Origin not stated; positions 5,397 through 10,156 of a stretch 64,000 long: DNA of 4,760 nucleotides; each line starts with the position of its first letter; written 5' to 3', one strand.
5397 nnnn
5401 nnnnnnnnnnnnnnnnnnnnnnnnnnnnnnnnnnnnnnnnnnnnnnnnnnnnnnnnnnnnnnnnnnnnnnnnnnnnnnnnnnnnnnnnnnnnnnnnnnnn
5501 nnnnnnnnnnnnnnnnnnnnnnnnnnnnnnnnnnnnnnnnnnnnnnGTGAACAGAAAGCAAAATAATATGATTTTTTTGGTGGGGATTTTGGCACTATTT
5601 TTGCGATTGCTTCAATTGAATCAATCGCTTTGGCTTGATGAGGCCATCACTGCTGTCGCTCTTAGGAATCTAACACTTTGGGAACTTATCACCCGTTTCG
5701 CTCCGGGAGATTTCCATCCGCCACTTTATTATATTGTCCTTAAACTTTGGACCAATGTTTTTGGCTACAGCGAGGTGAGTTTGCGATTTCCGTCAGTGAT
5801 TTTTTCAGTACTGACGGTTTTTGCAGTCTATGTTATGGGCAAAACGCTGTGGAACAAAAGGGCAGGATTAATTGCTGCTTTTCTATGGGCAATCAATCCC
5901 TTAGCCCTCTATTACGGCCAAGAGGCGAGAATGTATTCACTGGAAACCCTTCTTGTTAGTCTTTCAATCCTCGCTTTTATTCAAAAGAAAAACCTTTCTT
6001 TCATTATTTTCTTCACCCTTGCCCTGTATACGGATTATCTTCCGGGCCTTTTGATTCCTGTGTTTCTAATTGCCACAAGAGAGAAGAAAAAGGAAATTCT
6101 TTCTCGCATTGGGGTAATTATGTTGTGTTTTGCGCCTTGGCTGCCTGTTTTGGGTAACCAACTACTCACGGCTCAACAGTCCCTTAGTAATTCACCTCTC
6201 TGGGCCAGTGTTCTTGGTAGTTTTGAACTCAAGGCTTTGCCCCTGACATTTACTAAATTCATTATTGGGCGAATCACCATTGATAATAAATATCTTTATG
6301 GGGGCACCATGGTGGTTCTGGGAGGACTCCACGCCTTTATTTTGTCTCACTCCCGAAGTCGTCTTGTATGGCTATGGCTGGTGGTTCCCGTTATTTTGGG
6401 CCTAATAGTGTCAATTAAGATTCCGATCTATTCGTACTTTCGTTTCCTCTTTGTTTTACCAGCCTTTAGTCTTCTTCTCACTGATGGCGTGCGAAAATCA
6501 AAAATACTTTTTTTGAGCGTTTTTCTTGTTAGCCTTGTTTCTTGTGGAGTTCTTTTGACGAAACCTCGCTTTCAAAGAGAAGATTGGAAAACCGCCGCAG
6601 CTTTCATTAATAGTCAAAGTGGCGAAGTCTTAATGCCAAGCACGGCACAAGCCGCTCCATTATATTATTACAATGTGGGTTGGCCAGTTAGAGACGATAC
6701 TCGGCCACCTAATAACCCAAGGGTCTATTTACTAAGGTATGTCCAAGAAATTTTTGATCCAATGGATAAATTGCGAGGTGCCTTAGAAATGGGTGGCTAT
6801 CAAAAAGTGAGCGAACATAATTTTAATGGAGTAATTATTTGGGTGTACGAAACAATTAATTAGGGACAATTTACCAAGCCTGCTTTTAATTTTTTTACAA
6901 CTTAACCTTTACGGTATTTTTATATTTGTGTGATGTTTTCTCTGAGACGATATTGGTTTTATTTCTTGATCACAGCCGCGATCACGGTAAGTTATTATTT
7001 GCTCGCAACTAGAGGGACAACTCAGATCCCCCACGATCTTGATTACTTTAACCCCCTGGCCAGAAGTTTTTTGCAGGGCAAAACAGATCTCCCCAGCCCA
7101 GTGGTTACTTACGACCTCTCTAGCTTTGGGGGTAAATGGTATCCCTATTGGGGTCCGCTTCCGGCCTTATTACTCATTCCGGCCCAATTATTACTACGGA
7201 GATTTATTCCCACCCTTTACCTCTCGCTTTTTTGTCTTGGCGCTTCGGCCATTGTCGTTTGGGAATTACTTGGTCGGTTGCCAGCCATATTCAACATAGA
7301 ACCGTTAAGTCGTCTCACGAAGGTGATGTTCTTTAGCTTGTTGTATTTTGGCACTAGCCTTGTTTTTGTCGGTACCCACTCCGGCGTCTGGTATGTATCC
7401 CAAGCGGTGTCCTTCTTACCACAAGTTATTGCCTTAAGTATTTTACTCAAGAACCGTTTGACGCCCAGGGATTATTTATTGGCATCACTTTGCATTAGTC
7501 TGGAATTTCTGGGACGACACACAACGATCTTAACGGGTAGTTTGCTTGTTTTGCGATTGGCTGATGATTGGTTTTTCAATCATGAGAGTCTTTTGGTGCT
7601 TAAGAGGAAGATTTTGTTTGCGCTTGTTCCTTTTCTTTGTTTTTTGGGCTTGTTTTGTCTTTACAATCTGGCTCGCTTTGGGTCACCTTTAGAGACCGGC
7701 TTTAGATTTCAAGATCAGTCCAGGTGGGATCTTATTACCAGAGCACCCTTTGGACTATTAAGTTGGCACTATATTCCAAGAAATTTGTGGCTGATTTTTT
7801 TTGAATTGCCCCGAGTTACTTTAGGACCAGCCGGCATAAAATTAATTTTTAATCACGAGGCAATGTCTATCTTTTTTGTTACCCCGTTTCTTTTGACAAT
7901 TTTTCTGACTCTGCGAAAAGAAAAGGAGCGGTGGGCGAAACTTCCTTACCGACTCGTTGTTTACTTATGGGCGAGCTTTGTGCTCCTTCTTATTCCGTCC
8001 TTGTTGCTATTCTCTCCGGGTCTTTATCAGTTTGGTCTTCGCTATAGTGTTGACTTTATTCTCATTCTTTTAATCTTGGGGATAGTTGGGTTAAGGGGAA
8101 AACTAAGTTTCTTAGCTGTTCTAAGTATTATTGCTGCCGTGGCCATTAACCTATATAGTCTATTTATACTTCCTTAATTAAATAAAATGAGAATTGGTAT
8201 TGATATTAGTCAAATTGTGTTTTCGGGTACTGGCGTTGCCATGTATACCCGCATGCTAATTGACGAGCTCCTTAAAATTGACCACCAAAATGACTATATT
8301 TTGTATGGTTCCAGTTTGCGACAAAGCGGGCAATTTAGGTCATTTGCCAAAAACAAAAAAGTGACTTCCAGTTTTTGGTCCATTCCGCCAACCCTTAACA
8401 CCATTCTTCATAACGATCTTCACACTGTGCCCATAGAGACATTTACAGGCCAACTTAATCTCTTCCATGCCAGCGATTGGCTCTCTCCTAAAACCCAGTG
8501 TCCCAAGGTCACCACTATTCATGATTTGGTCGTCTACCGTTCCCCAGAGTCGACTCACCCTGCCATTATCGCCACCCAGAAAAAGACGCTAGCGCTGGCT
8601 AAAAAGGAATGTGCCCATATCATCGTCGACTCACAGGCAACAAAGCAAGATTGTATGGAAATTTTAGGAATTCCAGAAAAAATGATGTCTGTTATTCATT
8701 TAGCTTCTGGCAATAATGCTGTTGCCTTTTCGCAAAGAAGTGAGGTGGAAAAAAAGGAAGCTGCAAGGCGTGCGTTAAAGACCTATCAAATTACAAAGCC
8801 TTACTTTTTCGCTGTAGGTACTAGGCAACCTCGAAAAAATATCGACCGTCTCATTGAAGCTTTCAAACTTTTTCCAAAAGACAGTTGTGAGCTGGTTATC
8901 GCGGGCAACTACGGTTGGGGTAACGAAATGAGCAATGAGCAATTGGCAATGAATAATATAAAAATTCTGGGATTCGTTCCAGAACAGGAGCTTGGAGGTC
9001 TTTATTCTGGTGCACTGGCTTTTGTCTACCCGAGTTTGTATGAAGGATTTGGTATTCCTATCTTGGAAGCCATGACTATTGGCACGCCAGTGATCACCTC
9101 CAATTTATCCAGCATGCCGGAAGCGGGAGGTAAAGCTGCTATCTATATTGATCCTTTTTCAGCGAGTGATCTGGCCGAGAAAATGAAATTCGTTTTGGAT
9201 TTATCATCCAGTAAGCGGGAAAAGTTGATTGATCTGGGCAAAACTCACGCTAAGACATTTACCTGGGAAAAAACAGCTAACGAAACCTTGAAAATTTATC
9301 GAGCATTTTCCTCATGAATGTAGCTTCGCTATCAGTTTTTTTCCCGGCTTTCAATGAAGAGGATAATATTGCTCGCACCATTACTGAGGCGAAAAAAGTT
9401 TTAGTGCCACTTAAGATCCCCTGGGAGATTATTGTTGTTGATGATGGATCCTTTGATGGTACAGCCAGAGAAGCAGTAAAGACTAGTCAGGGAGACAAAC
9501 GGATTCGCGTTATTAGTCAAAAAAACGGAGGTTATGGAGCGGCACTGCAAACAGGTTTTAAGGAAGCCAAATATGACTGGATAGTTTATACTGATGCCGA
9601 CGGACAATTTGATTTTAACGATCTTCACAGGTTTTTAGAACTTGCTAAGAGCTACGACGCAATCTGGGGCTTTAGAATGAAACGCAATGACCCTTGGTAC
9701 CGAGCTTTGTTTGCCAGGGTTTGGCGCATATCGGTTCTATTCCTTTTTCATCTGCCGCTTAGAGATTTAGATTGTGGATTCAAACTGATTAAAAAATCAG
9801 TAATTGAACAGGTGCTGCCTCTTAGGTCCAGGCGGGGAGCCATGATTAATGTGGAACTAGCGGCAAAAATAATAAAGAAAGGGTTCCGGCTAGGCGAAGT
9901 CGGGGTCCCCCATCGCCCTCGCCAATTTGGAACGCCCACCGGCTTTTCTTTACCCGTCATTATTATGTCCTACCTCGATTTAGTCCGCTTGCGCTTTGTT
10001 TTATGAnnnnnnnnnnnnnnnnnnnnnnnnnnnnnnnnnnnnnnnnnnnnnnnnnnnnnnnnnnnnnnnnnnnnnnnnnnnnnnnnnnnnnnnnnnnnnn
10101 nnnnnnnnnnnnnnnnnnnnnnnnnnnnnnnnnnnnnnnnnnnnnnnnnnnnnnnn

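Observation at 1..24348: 24-kb surface-glycan locus dominated by polyprenyl-phosphate-dependent GT-C (PMT/ArnT-like) paralogues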

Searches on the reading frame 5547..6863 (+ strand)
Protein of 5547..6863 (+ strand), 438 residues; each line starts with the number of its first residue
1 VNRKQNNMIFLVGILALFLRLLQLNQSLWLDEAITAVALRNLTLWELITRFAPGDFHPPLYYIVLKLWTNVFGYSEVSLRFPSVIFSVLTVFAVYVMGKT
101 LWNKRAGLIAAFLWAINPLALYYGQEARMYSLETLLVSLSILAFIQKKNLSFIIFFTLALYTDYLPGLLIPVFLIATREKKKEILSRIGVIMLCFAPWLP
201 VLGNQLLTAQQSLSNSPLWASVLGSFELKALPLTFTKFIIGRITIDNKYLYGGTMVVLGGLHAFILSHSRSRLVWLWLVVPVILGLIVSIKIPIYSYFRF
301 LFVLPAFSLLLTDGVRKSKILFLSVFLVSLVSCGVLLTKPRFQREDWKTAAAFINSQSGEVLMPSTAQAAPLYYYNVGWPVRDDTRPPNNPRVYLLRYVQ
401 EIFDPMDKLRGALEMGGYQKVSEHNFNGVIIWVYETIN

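Call 3: search_protein_families(library=pfam, proteins=[window:5547-6863:+], max_evalue=0.01)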
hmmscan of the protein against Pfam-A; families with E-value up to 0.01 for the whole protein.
window:5547-6863:+ (438 aa): 2 families
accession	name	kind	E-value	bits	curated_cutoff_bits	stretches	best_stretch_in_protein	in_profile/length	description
PF13231.12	PMT_2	-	1.3e-14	55.1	26.1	1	57-199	2-158/160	Dolichyl-phosphate-mannose-protein mannosyltransferase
PF06728.19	PIG-U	-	6.7e-05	22.6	24.5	1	57-195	58-217/378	GPI transamidase subunit PIG-U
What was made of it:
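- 5547..6863 (+): GT-C (PMT_2) polytopic glycosyltransferase (gene-caller start 5568). PMT_2 E 1.3e-14 (call 3).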

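Call 11: search_protein_families(library=ncbifam, proteins=[window:5547-6863:+], max_evalue=0.1)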
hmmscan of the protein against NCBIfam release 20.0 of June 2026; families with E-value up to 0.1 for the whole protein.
window:5547-6863:+ (438 aa): 3 families
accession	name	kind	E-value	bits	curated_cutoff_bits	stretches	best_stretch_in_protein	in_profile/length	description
NF052499.1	MnslTaseMT1671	equivalog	6.3e-11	41.4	900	1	24-163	45-187/523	mannosyltransferase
TIGR03663.1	TIGR03663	subfamily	3.6e-10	39.4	126.25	1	8-146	3-142/435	flippase activity-associated protein Agl23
TIGR04154.1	archaeo_STT3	subfamily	3.5e-06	25.6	450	1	79-145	98-167/831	oligosaccharyl transferase, archaeosortase A system-associated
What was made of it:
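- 5547..6863 (+): Weak NCBIfam hits to a mannosyltransferase, Agl23 and archaeal STT3 (call 11).
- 5547-6863 weakly resembles archaeal STT3 and Agl23 and a mannosyltransferase (call 11).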

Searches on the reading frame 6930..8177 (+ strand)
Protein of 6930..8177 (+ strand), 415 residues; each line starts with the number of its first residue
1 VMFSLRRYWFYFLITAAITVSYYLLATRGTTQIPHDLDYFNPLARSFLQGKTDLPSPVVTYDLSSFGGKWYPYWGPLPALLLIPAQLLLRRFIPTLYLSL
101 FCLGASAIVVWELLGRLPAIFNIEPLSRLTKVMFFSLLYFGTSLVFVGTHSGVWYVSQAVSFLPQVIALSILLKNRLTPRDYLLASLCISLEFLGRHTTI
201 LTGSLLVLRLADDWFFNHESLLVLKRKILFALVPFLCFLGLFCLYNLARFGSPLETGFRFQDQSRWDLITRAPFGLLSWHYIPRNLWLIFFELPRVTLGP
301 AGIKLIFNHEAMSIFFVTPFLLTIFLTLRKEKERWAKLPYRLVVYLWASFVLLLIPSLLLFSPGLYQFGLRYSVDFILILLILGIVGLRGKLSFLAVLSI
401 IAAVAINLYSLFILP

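Call 3: search_protein_families(library=pfam, proteins=[window:6930-8177:+], max_evalue=0.01)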
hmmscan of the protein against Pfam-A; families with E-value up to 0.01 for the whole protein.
window:6930-8177:+ (415 aa): 0 families

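Call 10: search_protein_families(library=pfam, proteins=[window:6930-8177:+], max_evalue=10)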
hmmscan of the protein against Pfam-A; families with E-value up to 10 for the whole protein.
window:6930-8177:+ (415 aa): 0 families

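Call 11: search_protein_families(library=ncbifam, proteins=[window:6930-8177:+], max_evalue=0.1)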
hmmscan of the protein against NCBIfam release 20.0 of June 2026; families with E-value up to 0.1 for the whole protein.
window:6930-8177:+ (415 aa): 0 families

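Call 24: find_homologous_proteins(query=window:6930-8177:+, max_evalue=0.001)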
Query window:6930-8177:+ (415 aa): 39 proteins with E <= 0.001 among 8000 candidates.
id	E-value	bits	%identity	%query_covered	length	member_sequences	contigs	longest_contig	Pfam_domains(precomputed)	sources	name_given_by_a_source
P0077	2.8e-266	901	100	100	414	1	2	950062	-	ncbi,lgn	-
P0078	5.2e-111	390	50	98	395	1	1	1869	-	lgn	-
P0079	2.5e-105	371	47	96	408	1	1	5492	-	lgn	-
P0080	2.7e-105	371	47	99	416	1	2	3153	-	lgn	-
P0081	4.7e-104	367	46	94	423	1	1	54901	-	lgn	-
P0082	9.8e-104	366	48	96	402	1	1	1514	-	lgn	-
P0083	8.6e-102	359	46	97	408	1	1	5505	-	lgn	-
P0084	5.0e-100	354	49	97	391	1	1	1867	-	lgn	-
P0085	1.9e-99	352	46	97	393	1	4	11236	-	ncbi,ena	-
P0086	6.3e-99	350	47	95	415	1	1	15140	-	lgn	-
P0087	8.7e-99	350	48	97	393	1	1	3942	-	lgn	-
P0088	2.3e-98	348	43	98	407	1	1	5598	-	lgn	-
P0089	1.5e-96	342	47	96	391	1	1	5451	-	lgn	-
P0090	2.6e-95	338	46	94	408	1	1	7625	-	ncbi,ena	-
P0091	1.4e-94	336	44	95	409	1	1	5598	-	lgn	-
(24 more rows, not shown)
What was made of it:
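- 6930..8177 (+): GT-C-fold glycosyltransferase, 414 aa, with no Pfam hit. 39 homologues from CPR and Anaerolineae (call 24).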

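Call 25: find_encoding_contigs(protein=P0077, flank=10000, max_places=4)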
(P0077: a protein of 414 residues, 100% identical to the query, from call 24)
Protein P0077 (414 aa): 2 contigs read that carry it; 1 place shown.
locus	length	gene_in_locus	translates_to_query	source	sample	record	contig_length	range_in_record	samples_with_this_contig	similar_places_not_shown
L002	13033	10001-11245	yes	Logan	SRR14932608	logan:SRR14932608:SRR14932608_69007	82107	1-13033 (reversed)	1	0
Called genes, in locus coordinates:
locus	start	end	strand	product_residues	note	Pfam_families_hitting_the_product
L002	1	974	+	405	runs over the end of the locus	PF01943:Polysacc_synt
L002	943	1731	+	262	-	PF00535:Glycos_transf_2, PF10111:Glyco_tranf_2_2 (weak)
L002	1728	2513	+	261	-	PF13489:Methyltransf_23, PF01209:Ubie_methyltran, PF07021:MetW, PF13847:Methyltransf_31, PF08241:Methyltransf_11, PF08242:Methyltransf_12, PF13649:Methyltransf_25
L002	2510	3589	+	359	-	PF13439:Glyco_transf_4 (faint), PF00534:Glycos_transf_1, PF13692:Glyco_trans_1_4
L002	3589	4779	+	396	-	PF13231:PMT_2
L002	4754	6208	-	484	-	PF09852:DUF2079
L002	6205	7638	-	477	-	-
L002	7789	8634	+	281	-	PF00535:Glycos_transf_2, PF10111:Glyco_tranf_2_2, PF13641:Glyco_tranf_2_3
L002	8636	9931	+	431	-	PF13231:PMT_2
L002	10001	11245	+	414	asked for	-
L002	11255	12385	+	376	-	PF13439:Glyco_transf_4 (weak), PF00534:Glycos_transf_1, PF13692:Glyco_trans_1_4, PF13524:Glyco_trans_1_2 (weak)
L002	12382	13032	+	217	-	?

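Call 35: predict_structure(alignment_id=A2)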
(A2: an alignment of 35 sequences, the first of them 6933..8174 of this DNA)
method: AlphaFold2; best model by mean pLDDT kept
length: 414 residues; sequences in the alignment: 35
mean_pLDDT: 92.5   pTM: 0.92
mean pLDDT of the five models: 92.5, 92.1, 91.5, 91.4, 91.1
residues with pLDDT >= 90: 327; 70-90: 72; 50-70: 14; < 50: 1
segments of 3 or more residues with pLDDT < 50: none
pLDDT, mean of each block of 10 residues (from residue 1): 83 97 94 82 96 90 93 92 96 95 98 98 97 98 93 92 97 98 97 88 96 97 98 96 95 91 81 91 94 92 88 95 88 86 97 93 67 94 97 98 93 72
secondary structure, 60 per line:
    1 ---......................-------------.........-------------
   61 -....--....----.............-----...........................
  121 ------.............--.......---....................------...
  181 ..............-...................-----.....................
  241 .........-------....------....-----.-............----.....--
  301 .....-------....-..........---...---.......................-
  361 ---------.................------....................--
elements in order: H4-25 H39-47 E62-65 E68-71 H76-88 H94-120 H127-139 H142-148 H152-171 H178-194 H196-214 H220-249 H267-270 H278-289 E294-298 E301-305 H313-316 H318-327 H337-358 H370-386 H393-412
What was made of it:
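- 6930..8177 (+): AF2 pLDDT 92.5 (call 35).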

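Call 39: fold_search(model_id=the predicted structure, library=pdb)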
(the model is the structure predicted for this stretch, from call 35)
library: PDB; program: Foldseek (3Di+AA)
matches with E <= 10: 251; with E <= 0.001: 1
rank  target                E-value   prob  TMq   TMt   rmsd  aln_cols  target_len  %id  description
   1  3wak                  7.7e-04  1.00  0.50  0.27  13.0       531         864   13  Crystal structure of the Archaeoglobus fulgidus oligosaccharyltransferase (O29867_ARCFU) in the apo form (released 2013-10-30)
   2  5f15                  2.3e-03  1.00  0.47  0.38   7.0       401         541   11  Crystal Structure of ArnT from Cupriavidus metallidurans bound to Undecaprenyl phosphate (released 2016-02-17)
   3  7e9s_A                2.5e-03  1.00  0.46  0.26  14.0       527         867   13  Archaeal oligosaccharyltransferase AglB from Archaeoglobus fulgidus in complex with an inhibitory peptide and a dolich (released 2021-09-08)
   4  6gxc_A                1.6e-02  1.00  0.51  0.33  11.3       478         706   15  Bacterial oligosaccharyltransferase PglB in complex with an inhibitory peptide and a reactive lipid-linked oligosaccha (released 2018-11-14)
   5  9s6r_A                1.7e-02  1.00  0.46  0.48   9.9       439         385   12  Ternary cryo-EM structure of yeast ALG3 with Dol25-PP-GlcNAc2Man5, Dol25-P-Man, and Fab (released 2026-03-18)
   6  6p25_A                2.5e-02  1.00  0.40  0.24   4.8       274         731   14  Structure of S. cerevisiae protein O-mannosyltransferase Pmt1-Pmt2 complex bound to the sugar donor and a peptide acce (released 2019-07-10)
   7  7bvh_A                3.0e-02  1.00  0.54  0.25   6.3       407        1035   12  Crystal structure of arabinosyltransferase EmbC2-AcpM2 complex from Mycobacterium smegmatis complexed with di-arabinos (released 2020-04-29)
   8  8age_A                3.1e-02  0.98  0.43  0.30  12.8       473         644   12  Structure of yeast oligosaccharylransferase complex with acceptor peptide bound (released 2022-12-07)
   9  9dm5                  3.3e-02  0.96  0.36  0.38  13.5       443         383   14  Product-Bound mannosyltransferase PimE (released 2025-06-25)
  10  5ezm                  4.1e-02  0.99  0.41  0.33  10.3       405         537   13  Crystal Structure of ArnT from Cupriavidus metallidurans in the apo state (released 2016-02-17)
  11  6wbx                  7.9e-02  0.98  0.44  0.18  10.6       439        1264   13  Single-Particle Cryo-EM Structure of Arabinofuranosyltransferase AftD from Mycobacteria, Mutant R1389S Class 1 (released 2020-05-13)
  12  6wby                  8.7e-02  0.99  0.47  0.18   9.7       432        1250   14  Single-Particle Cryo-EM Structure of Arabinofuranosyltransferase AftD from Mycobacteria, Mutant R1389S Class 2 (released 2020-05-13)
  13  6p25_B                8.7e-02  0.98  0.34  0.23   6.8       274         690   14  Structure of S. cerevisiae protein O-mannosyltransferase Pmt1-Pmt2 complex bound to the sugar donor and a peptide acce (released 2019-07-10)
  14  8agb_A                1.1e-01  0.98  0.47  0.33  13.9       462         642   13  Structure of yeast oligosaccharylransferase complex with lipid-linked oligosaccharide bound (released 2022-12-07)
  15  9ub7_B                1.5e-01  0.94  0.40  0.41   9.4       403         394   12  Structure of glycosylphosphatidylinositol transamidase,state 1 (released 2026-04-08)
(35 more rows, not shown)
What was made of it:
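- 6930..8177 (+): Foldseek top hits are AglB 7.7e-4, ArnT, PglB, ALG3, Pmt1, EmbC, PimE and AftD (call 39).
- On GT-C superfamily, GT-C(A)-type fold: For 6930-8177 the hits are AglB, ArnT, PglB, ALG3, Pmt1, EmbC, PimE and AftD (call 39).
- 6930-8177's best fold match is the archaeal oligosaccharyltransferase AglB (call 39).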

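Call 41: list_cluster_members(proteins=[P0077, P0116])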
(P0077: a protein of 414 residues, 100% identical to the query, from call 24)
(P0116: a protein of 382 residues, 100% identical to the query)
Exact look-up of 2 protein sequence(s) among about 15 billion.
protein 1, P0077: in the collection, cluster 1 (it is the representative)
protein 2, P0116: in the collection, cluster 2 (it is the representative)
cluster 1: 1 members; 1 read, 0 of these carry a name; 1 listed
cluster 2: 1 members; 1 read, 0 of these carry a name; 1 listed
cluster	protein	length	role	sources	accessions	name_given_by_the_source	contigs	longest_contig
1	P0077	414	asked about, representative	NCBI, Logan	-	-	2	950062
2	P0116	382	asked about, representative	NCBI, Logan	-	-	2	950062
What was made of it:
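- Tried and rejected: list_cluster_members gave no organism name (call 41).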

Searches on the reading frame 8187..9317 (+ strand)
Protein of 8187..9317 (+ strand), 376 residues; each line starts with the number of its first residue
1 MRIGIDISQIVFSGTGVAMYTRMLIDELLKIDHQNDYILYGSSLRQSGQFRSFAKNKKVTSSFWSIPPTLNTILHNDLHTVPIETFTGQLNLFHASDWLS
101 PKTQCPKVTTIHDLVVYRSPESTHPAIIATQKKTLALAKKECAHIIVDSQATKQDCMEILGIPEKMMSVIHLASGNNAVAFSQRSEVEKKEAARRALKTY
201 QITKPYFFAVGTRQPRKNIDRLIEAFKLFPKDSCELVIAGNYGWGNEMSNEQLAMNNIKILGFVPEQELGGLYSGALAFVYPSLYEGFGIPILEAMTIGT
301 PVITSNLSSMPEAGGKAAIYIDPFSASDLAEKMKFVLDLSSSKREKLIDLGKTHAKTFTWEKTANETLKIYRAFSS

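Call 3: search_protein_families(library=pfam, proteins=[window:8187-9317:+], max_evalue=0.01)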
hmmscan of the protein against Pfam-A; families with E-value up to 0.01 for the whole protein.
window:8187-9317:+ (376 aa): 5 families
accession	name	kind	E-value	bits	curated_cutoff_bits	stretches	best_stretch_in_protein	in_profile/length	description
PF00534.26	Glycos_transf_1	-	1.4e-30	106.6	26.4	1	203-351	14-169/172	Glycosyl transferases group 1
PF13692.12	Glyco_trans_1_4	-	5.4e-24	85.5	27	1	205-337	2-140/142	Glycosyl transferases group 1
PF13439.12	Glyco_transf_4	-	5.6e-07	30.2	28.5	1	16-171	3-163/170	Glycosyltransferase Family 4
PF13524.12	Glyco_trans_1_2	-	1.6e-06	28.6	25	1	222-367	5-142/144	Glycosyl transferase-like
PF20706.3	GT4-conflict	-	2.1e-05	24.1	26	1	214-308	209-314/385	Family 4 Glycosyltransferase in conflict systems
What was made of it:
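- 8187..9317 (+): GT4 glycosyltransferase. Glycos_transf_1 E 1.4e-30 (call 3).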

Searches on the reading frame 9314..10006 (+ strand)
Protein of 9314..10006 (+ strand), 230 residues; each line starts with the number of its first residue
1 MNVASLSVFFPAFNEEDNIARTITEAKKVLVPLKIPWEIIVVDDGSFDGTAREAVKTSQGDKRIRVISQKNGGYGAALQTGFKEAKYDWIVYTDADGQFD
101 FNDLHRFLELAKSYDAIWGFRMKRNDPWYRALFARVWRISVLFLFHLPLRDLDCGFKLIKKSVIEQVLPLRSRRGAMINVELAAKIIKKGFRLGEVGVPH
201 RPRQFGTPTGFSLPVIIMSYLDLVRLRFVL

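Call 3: search_protein_families(library=pfam, proteins=[window:9314-10006:+], max_evalue=0.01)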
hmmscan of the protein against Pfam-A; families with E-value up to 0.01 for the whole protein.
window:9314-10006:+ (230 aa): 3 families
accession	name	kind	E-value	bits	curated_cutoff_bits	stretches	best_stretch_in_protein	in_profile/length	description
PF00535.33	Glycos_transf_2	-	2e-31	109.6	23.3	1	7-167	1-167/168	Glycosyl transferase family 2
PF13641.12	Glyco_tranf_2_3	-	1.9e-05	25.3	27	1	6-96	3-96/230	Glycosyltransferase like family 2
PF10111.15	Glyco_tranf_2_2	-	0.00059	19.9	27.3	1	11-113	5-108/276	Glycosyltransferase like family 2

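Call 11: search_protein_families(library=ncbifam, proteins=[window:9314-10006:+], max_evalue=0.1)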
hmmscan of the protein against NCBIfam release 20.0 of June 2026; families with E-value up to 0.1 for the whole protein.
window:9314-10006:+ (230 aa): 22 families
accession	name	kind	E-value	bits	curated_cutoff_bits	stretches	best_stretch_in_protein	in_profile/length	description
NF007986.1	PRK10714.1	equivalog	7.3e-20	71.2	529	1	3-224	5-223/316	undecaprenyl-phosphate 4-deoxy-4-formamido-L-arabinose transferase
TIGR03937.1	PgaC_IcaA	equivalog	7e-16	58.2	422.3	1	3-104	44-143/407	poly-beta-1,6-N-acetyl-D-glucosamine synthase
NF047588.1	GlcsyltransPgfSStrep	equivalog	8.7e-15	54.7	500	1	6-171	3-171/308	glycosyltransferase PgfS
TIGR04182.1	glyco_TIGR04182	equivalog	1.3e-14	54.3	325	1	7-210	3-200/293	S-layer glycoprotein N-glycosyltransferase AglJ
NF047683.1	TeichurnBiosyTuaG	equivalog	1.6e-13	50.9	400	1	5-120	7-120/252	teichuronic acid biosynthesis protein TuaG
NF041875.1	EPS_EpsD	equivalog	5.5e-13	49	370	1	6-109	1-102/325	exopolysaccharide biosynthesis glycosyltransferase EpsD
TIGR04283.1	glyco_like_mftF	equivalog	4.4e-12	46.1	182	1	6-132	1-121/221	TIGR04283 family arsenosugar biosynthesis glycosyltransferase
NF058614.1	PPMAGASynPpgS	equivalog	1.1e-11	44.6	370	1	8-197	4-193/226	polyprenyl-phospho-N-acetylgalactosaminyl synthase PpgS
NF007482.0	PRK10073.1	equivalog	1.7e-11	43.7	423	1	4-113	6-112/334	glycosyltransferase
NF041391.1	DPhHxTase_Halo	equivalog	5.5e-11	41.9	375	1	12-204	3-187/213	dolichyl-phosphate hexose transferase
NF010496.0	PRK13915.1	equivalog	4e-10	39.3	262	1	5-96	32-126/307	glucosyl-3-phosphoglycerate synthase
NF045692.1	OglycostaseCruG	equivalog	1.9e-08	33.7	600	1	3-100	40-141/386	2'-O-glycosyltransferase CruG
NF038302.1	EPS_HpsE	equivalog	3.3e-08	32.9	300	1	6-113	3-113/307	hormogonium polysaccharide biosynthesis glycosyltransferase HpsE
TIGR04009.1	wcaE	equivalog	4.7e-07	29.3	369.2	1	6-99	3-95/248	colanic acid biosynthesis glycosyltransferase WcaE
TIGR03469.1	HpnB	hypoth_equivalog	7.3e-07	28.5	379.25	1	7-115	47-164/386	hopene-associated glycosyltransferase HpnB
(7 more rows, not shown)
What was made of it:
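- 9314..10006 (+): Soluble 230-aa GT2; candidate polyprenyl-phosphate sugar synthase (ArnC/DPM1/PpgS-like). NCBIfam: ArnC 7.3e-20 over positions 5-223 of 316, PpgS 1.1e-11 over 4-193 of 226, Dol-P-hexose transferase, AglJ; all below the equivalog cutoffs (call 11).
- The donor-synthase assignment of 9314-10006 is below every NCBIfam equivalog cutoff (call 11).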
